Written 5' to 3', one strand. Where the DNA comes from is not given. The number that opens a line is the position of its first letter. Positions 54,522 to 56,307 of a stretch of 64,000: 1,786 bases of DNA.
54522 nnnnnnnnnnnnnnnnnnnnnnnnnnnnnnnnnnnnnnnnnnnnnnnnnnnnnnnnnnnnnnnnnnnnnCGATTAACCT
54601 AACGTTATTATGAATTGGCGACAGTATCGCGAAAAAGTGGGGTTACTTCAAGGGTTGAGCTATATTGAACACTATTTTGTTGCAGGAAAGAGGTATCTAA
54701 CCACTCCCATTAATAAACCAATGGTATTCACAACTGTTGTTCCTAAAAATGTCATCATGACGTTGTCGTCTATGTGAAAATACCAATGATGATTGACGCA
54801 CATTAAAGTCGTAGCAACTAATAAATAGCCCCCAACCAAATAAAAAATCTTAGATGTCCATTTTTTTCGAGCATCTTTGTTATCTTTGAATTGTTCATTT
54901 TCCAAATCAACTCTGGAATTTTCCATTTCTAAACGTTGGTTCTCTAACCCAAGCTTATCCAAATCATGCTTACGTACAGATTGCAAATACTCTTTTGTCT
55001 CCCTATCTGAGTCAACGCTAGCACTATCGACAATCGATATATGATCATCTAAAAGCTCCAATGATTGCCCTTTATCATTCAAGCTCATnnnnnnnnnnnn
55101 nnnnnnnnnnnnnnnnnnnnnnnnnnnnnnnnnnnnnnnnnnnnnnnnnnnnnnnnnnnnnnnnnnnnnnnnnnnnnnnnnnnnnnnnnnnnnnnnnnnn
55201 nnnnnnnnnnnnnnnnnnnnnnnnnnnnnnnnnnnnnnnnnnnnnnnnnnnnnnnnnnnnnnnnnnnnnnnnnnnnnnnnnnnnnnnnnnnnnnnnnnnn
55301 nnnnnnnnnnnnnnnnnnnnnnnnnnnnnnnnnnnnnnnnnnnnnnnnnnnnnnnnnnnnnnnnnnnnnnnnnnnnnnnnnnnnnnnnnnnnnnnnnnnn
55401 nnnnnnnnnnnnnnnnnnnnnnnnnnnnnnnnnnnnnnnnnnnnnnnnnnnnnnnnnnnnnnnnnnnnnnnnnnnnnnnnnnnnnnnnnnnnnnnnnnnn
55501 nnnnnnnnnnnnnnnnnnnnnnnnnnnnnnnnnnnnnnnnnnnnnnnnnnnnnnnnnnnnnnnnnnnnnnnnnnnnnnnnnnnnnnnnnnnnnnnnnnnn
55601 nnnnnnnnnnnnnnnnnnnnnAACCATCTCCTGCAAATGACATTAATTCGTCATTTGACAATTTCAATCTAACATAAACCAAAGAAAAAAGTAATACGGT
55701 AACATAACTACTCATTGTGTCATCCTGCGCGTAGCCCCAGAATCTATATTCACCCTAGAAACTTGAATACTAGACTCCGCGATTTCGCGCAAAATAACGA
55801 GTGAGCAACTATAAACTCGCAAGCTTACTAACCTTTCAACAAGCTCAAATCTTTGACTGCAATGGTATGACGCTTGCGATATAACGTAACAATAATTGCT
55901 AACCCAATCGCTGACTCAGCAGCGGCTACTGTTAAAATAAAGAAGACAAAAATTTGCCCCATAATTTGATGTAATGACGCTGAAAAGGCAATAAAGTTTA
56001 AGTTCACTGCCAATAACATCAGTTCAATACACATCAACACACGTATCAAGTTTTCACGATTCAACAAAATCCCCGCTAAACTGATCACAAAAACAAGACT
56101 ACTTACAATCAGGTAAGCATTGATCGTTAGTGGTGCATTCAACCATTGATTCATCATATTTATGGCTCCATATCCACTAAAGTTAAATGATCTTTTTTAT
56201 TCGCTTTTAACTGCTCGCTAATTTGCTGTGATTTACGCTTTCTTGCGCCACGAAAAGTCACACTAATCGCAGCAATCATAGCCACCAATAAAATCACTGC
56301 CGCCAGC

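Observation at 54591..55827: Panacea (DUF4065)-type antitoxin plus a novel two-TM partner inserted between nuoK and nuoL of the complex I operon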

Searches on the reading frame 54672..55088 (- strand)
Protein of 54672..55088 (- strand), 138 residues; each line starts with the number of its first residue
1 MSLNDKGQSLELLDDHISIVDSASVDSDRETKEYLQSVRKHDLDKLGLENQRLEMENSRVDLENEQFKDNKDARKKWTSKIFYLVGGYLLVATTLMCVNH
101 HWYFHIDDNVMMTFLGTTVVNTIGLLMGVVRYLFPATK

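Call 3: search_protein_families(library=pfam, proteins=[window:54672-55088:-], max_evalue=1)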
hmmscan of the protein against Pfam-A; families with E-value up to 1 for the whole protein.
window:54672-55088:- (138 aa): 1 family
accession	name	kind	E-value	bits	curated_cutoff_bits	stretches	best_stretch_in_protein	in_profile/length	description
PF21944.1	Hemotin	-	0.1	12.8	27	1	81-108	4-31/74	Hemotin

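Call 4: search_protein_families(library=padloc, proteins=[window:54672-55088:-], max_evalue=1)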
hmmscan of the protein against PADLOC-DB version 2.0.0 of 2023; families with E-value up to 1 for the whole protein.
window:54672-55088:- (138 aa): 0 families
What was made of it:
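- PADLOC has no model that matches either protein (call 4). No PADLOC model matches (call 4).
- Tried and rejected: PADLOC gave no hit (call 4).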

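Call 5: search_protein_families(library=ncbifam, proteins=[window:54672-55088:-], max_evalue=1)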
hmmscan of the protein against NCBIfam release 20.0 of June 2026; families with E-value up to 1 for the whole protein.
window:54672-55088:- (138 aa): 2 families
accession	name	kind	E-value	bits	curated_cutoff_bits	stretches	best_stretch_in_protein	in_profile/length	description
TIGR04211.1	SH3_and_anchor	equivalog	0.0047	16.5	65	1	27-96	109-180/198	TIGR04211 family SH3 domain-containing protein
NF041511.1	PA2816_fam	equivalog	0.0049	16.8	50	1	24-78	37-89/138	PA2816 family glutamine-rich protein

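Call 6: search_protein_families(library=phrogs, proteins=[window:54672-55088:-], max_evalue=1)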
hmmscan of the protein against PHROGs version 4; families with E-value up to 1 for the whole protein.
window:54672-55088:- (138 aa): 12 families
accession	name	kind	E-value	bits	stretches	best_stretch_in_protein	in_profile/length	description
phrog_5346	-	unknown function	0.00073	20.4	1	52-134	116-198/201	-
phrog_37676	-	unknown function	0.003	18.4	1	80-113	3-38/62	-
phrog_1544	-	unknown function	0.011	16.5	1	36-127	71-175/200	-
phrog_37853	-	unknown function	0.029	15.3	1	36-67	56-87/124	-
phrog_15287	-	unknown function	0.044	15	1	62-85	6-29/51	-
phrog_10656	-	unknown function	0.073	14.1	1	84-113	29-61/81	-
phrog_33656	-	unknown function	0.13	13.4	1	67-138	47-122/126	-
phrog_28362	-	unknown function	0.15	13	1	48-80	14-45/149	-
phrog_13343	-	unknown function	0.19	12.6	1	30-137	67-175/182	-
phrog_11538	-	unknown function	0.21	12.7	1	23-91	53-122/129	-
phrog_16690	-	unknown function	0.31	12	1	39-69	27-57/62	-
phrog_7353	-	unknown function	0.4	11.8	1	15-35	8-28/55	-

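Call 9: find_encoding_contigs(protein=window:54672-55088:-, flank=8000, max_places=6)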
Protein window:54672-55088:- (138 aa): no gene with exactly this product is on record in the collection.

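Call 10: find_homologous_proteins(query=window:54672-55088:-, max_evalue=0.01)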
Query window:54672-55088:- (138 aa): 2 proteins with E <= 0.01 among 10 candidates.
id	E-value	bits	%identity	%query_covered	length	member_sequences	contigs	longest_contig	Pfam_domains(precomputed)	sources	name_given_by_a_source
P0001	4.4e-86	304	100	100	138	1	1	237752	-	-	-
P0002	5.7e-27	113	50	92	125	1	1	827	-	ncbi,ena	-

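Call 13: find_encoding_contigs(protein=P0002, flank=8000)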
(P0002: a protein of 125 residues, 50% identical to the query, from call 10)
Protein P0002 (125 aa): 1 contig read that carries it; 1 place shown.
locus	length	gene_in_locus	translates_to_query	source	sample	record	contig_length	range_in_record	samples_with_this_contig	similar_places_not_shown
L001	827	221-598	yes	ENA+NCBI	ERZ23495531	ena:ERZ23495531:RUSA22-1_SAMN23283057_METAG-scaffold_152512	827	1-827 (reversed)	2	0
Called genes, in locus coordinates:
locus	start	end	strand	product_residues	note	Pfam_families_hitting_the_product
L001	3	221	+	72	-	?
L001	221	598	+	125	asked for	-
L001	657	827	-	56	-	?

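Call 24: search_protein_representatives(protein=window:54672-55088:-)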
Query: 138 residues. Proteins with E-value up to 0.001 (for the whole library): 519; up to 1e-10: 10; up to 1e-30: 1. The best 150 are listed.
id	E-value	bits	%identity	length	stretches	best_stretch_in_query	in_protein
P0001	1.4e-86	303.8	100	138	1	1-138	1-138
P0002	1.8e-27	112.6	52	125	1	17-138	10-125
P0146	8.3e-14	68.4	47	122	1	37-136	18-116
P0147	2.5e-12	63.6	46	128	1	54-136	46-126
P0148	1.0e-11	61.6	42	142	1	41-136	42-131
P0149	1.7e-11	60.9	33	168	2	48-136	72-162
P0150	2.9e-11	60.1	55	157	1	64-135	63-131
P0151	3.7e-11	59.8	32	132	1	21-135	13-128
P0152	4.1e-11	59.7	37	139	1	27-135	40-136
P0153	5.8e-11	59.2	33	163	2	44-138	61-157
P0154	1.6e-10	57.7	47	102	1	60-135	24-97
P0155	2.0e-10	57.5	32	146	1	21-134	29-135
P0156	2.5e-10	57.1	46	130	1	50-138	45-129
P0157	3.3e-10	56.8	37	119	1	41-138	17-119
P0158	4.3e-10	56.4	43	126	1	45-136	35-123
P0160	4.6e-10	56.3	32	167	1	27-136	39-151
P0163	1.4e-09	54.7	37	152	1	8-138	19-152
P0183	8.3e-08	49.0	31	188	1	28-136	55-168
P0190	1.3e-07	48.3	28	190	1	31-136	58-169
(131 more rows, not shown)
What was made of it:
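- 54672..55088 (-): panT-like gene: 138 aa, with an acidic helical N half and a C-terminal two-helix membrane hairpin. The family motif is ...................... Family of 519 representative clusters (call 24).
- P0002 is by far the closest relative of the window toxin, at 113 bits against 68 bits for the next (call 24).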

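Call 32: search_dna_similar(query=window:54672-55088:-, collection=phages, mode=protein, max_evalue=0.01, max_rows=20)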
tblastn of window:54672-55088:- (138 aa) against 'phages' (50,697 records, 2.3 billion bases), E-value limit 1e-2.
No match.

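Call 35: find_related_loci(query=A1, collection=metagenome_contigs, flank=5000)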
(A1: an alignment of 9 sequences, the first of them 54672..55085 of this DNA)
Query A1 (137 aa) in metagenome_contigs; peptide patterns used: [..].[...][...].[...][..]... (x = any residue, [..] = any of these).
228 stretches matched a pattern, but none encodes a relative of the query by tblastn (E <= 1e-3).

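Call 36: find_related_loci(query=window:54672-55085:-, collection=metagenome_contigs, flank=5000)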
Query window:54672-55085:- (137 aa) in metagenome_contigs; peptide patterns used: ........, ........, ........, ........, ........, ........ (x = any residue, [..] = any of these).
140 stretches matched a pattern, but none encodes a relative of the query by tblastn (E <= 1e-3).
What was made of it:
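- Tried and rejected: Two metagenome_contigs scans, one with the toxin alignment and one with the toxin alone, found nothing (calls 35, 36).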

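Call 49: list_cluster_members(proteins=[P0146, P0147, P0148, P0149, P0151, P0152, P0153, P0155, P0156, P0157])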
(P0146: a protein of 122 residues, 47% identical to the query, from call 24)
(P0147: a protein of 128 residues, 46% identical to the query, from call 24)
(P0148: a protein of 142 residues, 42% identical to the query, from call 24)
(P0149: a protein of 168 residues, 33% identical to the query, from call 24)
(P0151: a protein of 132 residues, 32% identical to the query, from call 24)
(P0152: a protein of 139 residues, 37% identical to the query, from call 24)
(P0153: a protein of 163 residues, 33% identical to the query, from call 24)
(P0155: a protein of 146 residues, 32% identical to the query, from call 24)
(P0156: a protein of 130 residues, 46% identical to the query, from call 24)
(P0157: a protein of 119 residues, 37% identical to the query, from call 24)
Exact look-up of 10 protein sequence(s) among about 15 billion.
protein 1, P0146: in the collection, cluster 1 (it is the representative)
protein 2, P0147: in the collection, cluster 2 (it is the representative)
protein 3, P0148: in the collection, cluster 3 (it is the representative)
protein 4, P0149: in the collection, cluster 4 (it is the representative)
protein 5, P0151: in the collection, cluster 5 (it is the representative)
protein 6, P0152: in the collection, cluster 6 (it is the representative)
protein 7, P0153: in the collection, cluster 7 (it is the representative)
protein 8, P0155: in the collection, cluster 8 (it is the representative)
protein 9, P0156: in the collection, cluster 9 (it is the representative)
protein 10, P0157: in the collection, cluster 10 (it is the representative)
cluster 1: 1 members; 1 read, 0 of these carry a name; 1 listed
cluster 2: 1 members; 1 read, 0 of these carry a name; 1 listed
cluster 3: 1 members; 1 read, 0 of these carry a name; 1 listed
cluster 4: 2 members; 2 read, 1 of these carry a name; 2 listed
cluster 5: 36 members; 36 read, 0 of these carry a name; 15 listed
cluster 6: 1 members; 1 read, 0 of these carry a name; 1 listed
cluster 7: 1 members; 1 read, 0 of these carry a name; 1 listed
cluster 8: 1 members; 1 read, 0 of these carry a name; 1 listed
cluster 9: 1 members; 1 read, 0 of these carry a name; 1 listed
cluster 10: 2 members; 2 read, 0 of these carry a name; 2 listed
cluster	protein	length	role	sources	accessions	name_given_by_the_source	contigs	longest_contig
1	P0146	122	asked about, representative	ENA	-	-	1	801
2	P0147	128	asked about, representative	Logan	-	-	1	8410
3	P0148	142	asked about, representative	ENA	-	-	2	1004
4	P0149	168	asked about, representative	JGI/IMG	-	hypothetical protein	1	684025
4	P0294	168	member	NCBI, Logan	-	-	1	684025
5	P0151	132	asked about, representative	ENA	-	-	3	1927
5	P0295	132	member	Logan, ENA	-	-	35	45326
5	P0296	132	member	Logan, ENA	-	-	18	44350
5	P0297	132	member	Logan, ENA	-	-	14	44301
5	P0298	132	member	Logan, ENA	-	-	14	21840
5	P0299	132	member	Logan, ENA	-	-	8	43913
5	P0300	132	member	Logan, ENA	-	-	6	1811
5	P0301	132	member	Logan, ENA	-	-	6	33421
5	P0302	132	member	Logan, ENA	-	-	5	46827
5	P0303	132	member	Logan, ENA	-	-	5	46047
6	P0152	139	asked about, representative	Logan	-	-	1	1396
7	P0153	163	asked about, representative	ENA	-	-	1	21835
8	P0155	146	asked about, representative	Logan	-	-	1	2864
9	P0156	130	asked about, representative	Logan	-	-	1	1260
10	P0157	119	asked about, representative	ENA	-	-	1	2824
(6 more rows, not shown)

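Call 51: search_dna_similar(query=window:54672-55088:-, collection=plasmids, mode=protein, max_evalue=1, max_rows=20)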
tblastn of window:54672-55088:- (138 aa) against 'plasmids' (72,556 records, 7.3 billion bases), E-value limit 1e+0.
No match.
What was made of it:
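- The window toxin has no tblastn match in the phage or plasmid collections (calls 32, 51).
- Tried and rejected: tblastn of the toxin against the phage and plasmid collections gave no match (calls 32, 51).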

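Call 83: search_solved_structures(query=window:54672-55088:-, max_evalue=1)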
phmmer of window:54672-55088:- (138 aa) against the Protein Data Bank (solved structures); distinct sequences matched with E-value up to 1: 1.
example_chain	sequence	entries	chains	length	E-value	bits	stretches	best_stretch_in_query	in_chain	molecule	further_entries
6od2_A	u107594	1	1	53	0.56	13.9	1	14-57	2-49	Spindle pole body component SPC42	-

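Call 90: predict_structure(alignment_id=A1)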
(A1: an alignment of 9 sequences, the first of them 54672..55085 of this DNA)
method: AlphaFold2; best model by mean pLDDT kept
length: 137 residues; sequences in the alignment: 9
mean_pLDDT: 71.2   pTM: 0.36
mean pLDDT of the five models: 71.2, 69.2, 67.8, 67.4, 65.1
residues with pLDDT >= 90: 0; 70-90: 85; 50-70: 44; < 50: 8
segments of 3 or more residues with pLDDT < 50: 1-3, 23-25
pLDDT, mean of each block of 10 residues (from residue 1): 50 56 53 65 75 76 68 75 85 81 77 85 82 67
secondary structure, 60 per line:
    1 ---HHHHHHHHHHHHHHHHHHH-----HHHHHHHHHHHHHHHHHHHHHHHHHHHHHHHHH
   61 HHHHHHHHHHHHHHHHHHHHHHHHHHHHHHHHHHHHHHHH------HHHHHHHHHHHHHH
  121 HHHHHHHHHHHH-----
elements in order: H4-22 H28-100 H107-132
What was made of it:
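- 54672..55088 (-): AlphaFold model in call 90.
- On PanT cluster T3 (E. coli-type membrane toxin): The AlphaFold model shows a helical hairpin (call 90).
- Checked: The AlphaFold model shows helices 28-100 and 107-132, at moderate confidence (pLDDT 71, call 90).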

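Call 93: search_protein_families(library=pfam, proteins=[P0149, P0153, P0160, P0183, P0190, P0002, P0150, P0163], max_evalue=0.01)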
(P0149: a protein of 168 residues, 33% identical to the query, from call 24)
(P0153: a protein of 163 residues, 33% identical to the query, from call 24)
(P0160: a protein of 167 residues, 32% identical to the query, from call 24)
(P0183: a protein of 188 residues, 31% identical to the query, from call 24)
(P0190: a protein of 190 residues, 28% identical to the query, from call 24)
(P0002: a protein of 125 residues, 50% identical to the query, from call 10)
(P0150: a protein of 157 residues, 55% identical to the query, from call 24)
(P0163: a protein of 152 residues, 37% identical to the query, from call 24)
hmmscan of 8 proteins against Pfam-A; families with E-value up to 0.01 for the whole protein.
P0149 (168 aa): 0 families

P0153 (163 aa): 1 family
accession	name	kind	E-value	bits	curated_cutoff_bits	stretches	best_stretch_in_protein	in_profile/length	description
PF20990.2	DUF2207_C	-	0.0044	17.2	33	1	9-147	40-185/247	Predicted membrane protein (DUF2207) C-terminal domain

P0160 (167 aa): 1 family
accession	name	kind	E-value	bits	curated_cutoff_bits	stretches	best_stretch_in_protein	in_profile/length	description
PF11188.13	DUF2975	-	0.00053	20.4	27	1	97-158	66-125/130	Protein of unknown function (DUF2975)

P0183 (188 aa): 0 families

P0190 (190 aa): 1 family
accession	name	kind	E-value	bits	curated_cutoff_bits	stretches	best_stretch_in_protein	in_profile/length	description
PF02714.20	RSN1_7TM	-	0.0043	16.9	28.7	1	46-167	120-237/274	Calcium-dependent channel, 7TM region, putative phosphate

P0002 (125 aa): 0 families

P0150 (157 aa): 0 families

P0163 (152 aa): 0 families

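Call 94: search_protein_families(library=phrogs, proteins=[P0149, P0153, P0002], max_evalue=0.001)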
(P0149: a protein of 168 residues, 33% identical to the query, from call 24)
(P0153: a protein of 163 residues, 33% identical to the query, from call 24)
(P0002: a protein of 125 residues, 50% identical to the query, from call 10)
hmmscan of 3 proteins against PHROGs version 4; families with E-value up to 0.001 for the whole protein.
P0149 (168 aa): 3 families
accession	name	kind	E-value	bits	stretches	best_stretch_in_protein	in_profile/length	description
phrog_26171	-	unknown function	1.2e-05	26.3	1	41-167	58-185/190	-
phrog_13343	-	unknown function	0.00018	22.5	1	16-164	30-176/182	-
phrog_5346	-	unknown function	0.00026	21.9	1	77-162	117-200/201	-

P0153 (163 aa): 2 families
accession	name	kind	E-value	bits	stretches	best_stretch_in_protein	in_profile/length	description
phrog_13343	-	unknown function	6.1e-05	24.1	1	29-158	49-177/182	-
phrog_33656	-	unknown function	0.00037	21.7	1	77-158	45-123/126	-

P0002 (125 aa): 1 family
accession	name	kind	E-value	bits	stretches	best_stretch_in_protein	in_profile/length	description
phrog_5346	-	unknown function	0.00024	22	1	34-121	111-198/201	-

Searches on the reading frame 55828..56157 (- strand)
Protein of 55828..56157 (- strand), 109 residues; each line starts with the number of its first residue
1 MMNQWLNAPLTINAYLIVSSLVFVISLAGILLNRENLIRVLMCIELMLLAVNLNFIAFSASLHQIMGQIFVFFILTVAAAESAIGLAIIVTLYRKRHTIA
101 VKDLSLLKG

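Call 3: search_protein_families(library=pfam, proteins=[window:55828-56157:-], max_evalue=1)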
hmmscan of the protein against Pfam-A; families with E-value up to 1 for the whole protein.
window:55828-56157:- (109 aa): 1 family
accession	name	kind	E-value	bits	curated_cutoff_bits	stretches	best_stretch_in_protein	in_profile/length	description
PF00420.29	Oxidored_q2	-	1.2e-29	102.3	26.1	1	15-109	2-95/95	NADH-ubiquinone/plastoquinone oxidoreductase chain 4L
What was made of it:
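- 55828..56157 (-): nuoK (109 aa), the upstream flank of the insertion. PF00420, E 1.2e-29 (call 3).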

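Call 20: find_related_loci(query=window:55828-56157:-, collection=genome_contigs, flank=6000)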
Query window:55828-56157:- (109 aa) in genome_contigs; peptide patterns used: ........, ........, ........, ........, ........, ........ (x = any residue, [..] = any of these).
600 stretches matched a pattern (row limit reached: there are more); 589 encode a relative of the query (tblastn E <= 1e-3); the best 80 are kept; 80 distinct loci.
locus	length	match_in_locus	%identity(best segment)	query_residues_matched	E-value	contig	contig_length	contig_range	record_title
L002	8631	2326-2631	65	8-109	2e-38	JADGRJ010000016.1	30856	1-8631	MAG: Rhizobacter sp. isolate Chersky.24_15 contig-100_176, whole genome shotgun sequence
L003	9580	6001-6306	65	8-109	3e-38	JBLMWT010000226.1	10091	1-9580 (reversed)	MAG: Sphingomonadaceae bacterium isolate MAG275 PRJNA957066_bin54_renamed_225, whole genome shotgun sequence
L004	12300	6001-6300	65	10-109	3e-38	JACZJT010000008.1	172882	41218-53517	MAG: Burkholderiales bacterium isolate MAG26 betaproteobacteria_1_contig_131830, whole genome shotgun sequence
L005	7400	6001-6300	64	10-109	2e-37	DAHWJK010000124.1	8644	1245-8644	MAG TPA_asm: Thiobacillus sp. isolate clean1316 k141_717478, whole genome shotgun sequence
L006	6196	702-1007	64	8-109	1e-37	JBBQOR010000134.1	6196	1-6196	MAG: Burkholderiales bacterium isolate Co_metawrap_183 Cmw_183_k141_12091948_length_6196_cov_3.0000, whole genome shotgu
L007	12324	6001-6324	64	2-109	1e-37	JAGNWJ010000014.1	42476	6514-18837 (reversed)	MAG: Rhizobacter sp. isolate Go_SlAct_bin_45 Go_SlAct_2668_length_42476_cov_142.211245, whole genome shotgun sequence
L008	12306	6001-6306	63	8-109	3e-37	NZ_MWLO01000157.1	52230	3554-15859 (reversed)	Ideonella sp. A 288 EOINJALH_157, whole genome shotgun sequence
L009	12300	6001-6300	62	10-109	3e-37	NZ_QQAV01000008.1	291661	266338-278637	Pseudacidovorax intermedius strain DSM 21352 Ga0244541_108, whole genome shotgun sequence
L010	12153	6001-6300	64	10-109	3e-37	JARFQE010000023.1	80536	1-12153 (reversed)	MAG: Arenicellales bacterium isolate MAG_Ve_Sed_16 k141_1555166, whole genome shotgun sequence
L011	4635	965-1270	66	8-109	2e-37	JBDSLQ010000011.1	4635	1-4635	MAG: Caldimonas sp. isolate cluster1_bin.373 k127_4199264, whole genome shotgun sequence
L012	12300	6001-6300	62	10-109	3e-37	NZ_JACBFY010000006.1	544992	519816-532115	Pseudacidovorax sp. NFM-22 NODE_6_length_544992_cov_10.134614, whole genome shotgun sequence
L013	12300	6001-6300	62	10-109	3e-37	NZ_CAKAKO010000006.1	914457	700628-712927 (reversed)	Xenophilus sp. Marseille-Q4582, whole genome shotgun sequence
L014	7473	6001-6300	64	10-109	6e-37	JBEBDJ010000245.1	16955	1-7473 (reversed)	MAG: Pseudomonadota bacterium isolate blueriver_2019_sw_WHONDRS-S19S_0024_B_bin.104 scaffold_1421957, whole genome shotg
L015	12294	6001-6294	64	12-109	4e-37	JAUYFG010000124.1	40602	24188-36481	MAG: Pseudomonadota bacterium isolate C21_maxbin.011 C21_k141_129355, whole genome shotgun sequence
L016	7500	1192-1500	62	7-109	4e-37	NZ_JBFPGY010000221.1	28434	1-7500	MAG: Sphaerotilus sp. isolate MN3.004 NODE_301_length_28434_cov_6.669693, whole genome shotgun sequence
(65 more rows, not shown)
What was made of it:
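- Tried and rejected: It was swamped by the conserved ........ pattern, and the single allowed scan was used up (call 20).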
